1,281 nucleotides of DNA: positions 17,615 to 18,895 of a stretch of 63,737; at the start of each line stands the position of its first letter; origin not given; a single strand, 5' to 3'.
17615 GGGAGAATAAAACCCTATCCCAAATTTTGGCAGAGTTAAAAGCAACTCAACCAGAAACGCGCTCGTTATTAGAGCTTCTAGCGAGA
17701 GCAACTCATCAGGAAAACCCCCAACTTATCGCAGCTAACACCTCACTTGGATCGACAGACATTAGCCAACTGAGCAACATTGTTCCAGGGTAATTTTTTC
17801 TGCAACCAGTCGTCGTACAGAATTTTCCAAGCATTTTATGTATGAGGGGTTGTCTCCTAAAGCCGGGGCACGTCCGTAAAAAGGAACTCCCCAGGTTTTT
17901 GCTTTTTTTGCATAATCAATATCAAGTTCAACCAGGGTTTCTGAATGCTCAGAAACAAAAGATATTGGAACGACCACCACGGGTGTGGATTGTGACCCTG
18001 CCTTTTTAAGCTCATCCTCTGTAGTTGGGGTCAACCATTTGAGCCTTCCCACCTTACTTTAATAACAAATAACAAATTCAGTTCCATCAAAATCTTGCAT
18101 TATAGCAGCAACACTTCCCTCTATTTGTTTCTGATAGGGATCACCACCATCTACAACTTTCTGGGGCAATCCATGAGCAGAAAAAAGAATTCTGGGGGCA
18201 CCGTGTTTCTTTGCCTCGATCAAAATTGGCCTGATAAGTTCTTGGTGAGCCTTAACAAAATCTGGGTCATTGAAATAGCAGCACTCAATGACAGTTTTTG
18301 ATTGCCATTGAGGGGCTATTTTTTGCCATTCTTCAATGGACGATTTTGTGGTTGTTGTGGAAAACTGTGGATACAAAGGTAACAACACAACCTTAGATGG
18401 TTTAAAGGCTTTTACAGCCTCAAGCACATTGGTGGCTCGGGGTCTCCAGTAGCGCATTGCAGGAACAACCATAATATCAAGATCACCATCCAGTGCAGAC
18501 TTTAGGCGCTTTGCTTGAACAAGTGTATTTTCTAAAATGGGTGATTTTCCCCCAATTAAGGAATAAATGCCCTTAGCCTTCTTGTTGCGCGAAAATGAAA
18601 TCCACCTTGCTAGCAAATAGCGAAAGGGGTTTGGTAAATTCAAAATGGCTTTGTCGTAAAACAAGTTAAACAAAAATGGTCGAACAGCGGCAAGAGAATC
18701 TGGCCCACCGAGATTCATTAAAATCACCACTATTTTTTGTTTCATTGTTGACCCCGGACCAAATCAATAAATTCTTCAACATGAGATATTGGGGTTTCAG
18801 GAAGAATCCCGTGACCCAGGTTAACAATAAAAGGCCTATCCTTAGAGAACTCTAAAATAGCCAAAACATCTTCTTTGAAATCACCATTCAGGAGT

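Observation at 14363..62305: Five in-frame TAA codons interrupt otherwise continuous genes; all could be CAA (Gln)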

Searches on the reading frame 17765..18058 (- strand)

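Call 56: search_protein_families(library=pfam, proteins=[window:17765-18058:-], max_evalue=0.01)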
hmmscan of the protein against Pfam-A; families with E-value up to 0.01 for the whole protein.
window:17765-18058:- (98 aa): 1 family
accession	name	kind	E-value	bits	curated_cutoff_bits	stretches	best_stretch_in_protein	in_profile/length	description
PF00762.24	Ferrochelatase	-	3.6e-24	85.8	27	1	1-83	232-315/317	Ferrochelatase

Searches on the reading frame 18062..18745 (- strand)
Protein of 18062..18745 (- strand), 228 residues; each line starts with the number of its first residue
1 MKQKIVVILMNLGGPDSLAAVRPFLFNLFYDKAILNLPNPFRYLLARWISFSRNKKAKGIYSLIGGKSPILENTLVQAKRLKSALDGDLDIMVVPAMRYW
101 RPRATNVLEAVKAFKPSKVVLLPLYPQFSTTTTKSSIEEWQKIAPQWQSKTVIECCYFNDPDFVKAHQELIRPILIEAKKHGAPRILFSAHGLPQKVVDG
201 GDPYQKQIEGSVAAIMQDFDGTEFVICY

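Call 56: search_protein_families(library=pfam, proteins=[window:18062-18745:-], max_evalue=0.01)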
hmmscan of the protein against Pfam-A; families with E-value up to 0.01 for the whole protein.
window:18062-18745:- (228 aa): 1 family
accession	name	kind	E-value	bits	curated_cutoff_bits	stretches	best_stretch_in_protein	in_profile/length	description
PF00762.24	Ferrochelatase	-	6.7e-63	213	27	1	5-228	2-230/317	Ferrochelatase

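Call 62: find_related_loci(query=window:18062-18745:-, collection=genome_contigs, flank=500)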
Query window:18062-18745:- (228 aa) in genome_contigs; peptide patterns used: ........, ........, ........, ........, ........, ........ (x = any residue, [..] = any of these).
142 stretches matched a pattern; 5 encode a relative of the query (tblastn E <= 1e-3); 5 distinct loci.
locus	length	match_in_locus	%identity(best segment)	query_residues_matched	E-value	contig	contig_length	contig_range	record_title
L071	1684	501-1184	92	1-228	4e-153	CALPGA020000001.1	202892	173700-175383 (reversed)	MAG: Candidatus Finniella inopinata isolate HRS-ES2-bin-430 genome assembly, contig: HRS-ES2-C25, whole genome shotgun s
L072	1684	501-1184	82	1-228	5e-139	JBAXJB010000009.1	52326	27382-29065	MAG: Alphaproteobacteria bacterium isolate ELA364 MAG364_9, whole genome shotgun sequence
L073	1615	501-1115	78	1-228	6e-123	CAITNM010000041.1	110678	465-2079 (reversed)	MAG: uncultured Alphaproteobacteria bacterium isolate AM-2014_bin-2127 genome assembly, contig: bin-2127:41/47, whole ge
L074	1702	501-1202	46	4-228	1e-64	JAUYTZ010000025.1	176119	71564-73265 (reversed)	MAG: Candidatus Paracaedibacteraceae bacterium isolate C8_metabat.bin.33_sub C8_k141_243347, whole genome shotgun sequen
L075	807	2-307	88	127-228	6e-64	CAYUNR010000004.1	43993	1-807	MAG TPA_asm: uncultured Candidatus Finniella sp. isolate SRP292972_co3_26 genome assembly, contig: NODE_625_length_43993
